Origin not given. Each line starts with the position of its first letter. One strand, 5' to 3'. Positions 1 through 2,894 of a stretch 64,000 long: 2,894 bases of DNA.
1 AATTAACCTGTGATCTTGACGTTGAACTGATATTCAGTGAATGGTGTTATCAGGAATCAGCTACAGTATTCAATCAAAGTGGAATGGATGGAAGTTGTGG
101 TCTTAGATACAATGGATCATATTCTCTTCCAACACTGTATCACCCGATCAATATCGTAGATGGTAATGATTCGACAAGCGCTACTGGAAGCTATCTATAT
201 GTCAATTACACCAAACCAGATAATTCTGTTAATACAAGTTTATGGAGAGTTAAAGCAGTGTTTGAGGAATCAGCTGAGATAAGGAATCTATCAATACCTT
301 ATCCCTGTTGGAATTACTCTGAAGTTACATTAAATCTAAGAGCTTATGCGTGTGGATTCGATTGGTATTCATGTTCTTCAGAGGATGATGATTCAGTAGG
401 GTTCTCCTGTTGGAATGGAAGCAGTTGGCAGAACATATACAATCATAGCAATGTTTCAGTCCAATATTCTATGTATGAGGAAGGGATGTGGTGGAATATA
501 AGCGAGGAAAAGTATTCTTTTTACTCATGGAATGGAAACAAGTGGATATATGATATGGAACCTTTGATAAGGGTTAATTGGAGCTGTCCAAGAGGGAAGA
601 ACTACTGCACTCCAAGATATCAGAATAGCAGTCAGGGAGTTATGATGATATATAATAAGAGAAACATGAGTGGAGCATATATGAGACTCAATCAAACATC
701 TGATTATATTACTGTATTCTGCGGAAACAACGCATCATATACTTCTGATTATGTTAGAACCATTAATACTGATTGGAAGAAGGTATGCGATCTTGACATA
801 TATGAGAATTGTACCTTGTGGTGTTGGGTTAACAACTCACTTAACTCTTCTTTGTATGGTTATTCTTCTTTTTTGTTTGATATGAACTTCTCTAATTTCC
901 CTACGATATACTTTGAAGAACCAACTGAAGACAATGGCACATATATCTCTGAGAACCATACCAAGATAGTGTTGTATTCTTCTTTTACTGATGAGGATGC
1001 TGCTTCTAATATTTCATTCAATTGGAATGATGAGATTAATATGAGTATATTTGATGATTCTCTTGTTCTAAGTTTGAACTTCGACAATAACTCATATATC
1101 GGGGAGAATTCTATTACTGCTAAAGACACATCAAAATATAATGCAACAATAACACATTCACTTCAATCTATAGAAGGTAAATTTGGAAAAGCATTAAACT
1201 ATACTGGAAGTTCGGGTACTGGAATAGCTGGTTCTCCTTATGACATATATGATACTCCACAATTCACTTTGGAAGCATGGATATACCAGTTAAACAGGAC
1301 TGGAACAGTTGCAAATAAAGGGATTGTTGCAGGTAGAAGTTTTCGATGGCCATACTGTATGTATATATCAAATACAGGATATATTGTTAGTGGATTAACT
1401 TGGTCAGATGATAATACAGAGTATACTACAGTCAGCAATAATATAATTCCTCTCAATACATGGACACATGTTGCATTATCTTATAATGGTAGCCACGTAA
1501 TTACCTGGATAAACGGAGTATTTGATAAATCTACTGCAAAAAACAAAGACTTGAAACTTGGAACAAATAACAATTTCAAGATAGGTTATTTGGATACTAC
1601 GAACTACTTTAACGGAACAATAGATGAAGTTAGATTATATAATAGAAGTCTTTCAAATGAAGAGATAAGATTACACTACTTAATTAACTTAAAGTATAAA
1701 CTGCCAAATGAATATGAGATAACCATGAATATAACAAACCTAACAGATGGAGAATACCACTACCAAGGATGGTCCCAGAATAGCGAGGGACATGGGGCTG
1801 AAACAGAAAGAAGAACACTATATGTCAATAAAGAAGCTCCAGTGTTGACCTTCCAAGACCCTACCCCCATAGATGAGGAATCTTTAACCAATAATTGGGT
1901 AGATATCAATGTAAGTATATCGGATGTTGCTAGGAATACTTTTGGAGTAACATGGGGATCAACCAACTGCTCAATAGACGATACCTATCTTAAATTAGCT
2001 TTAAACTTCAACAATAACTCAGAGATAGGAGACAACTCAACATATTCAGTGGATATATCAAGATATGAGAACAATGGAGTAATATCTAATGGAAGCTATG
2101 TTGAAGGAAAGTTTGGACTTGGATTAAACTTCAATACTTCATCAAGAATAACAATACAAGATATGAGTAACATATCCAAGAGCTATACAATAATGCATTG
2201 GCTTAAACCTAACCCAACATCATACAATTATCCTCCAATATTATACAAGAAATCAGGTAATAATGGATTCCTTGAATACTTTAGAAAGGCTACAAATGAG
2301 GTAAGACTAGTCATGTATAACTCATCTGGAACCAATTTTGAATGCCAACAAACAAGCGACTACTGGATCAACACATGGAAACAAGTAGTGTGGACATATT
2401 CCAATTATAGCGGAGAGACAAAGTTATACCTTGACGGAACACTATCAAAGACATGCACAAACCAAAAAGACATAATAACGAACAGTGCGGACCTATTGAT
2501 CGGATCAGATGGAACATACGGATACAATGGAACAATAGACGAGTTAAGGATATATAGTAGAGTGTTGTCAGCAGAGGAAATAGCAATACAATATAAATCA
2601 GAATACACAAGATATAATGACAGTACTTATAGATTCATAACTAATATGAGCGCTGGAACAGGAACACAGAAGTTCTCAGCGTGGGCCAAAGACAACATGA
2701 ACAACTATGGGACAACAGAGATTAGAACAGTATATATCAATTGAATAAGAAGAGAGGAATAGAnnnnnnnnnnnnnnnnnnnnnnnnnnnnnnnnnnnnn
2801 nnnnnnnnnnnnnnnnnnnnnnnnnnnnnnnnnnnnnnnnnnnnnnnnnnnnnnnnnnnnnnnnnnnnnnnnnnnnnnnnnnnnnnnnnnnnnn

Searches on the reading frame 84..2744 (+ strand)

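Call 72: search_protein_families(library=pfam, proteins=[window:84-2744:+], max_evalue=0.01)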
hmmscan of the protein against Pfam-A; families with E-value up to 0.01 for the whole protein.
window:84-2744:+ (886 aa): 2 families
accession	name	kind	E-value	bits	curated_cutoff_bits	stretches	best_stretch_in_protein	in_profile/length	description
PF13385.13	Laminin_G_3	-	8.9e-44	149.7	27.6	2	685-834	3-151/151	Concanavalin A-like lectin/glucanases superfamily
PF02973.23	Sialidase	-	8.4e-05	22.6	26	0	755-834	94-182/189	Sialidase, N-terminal domain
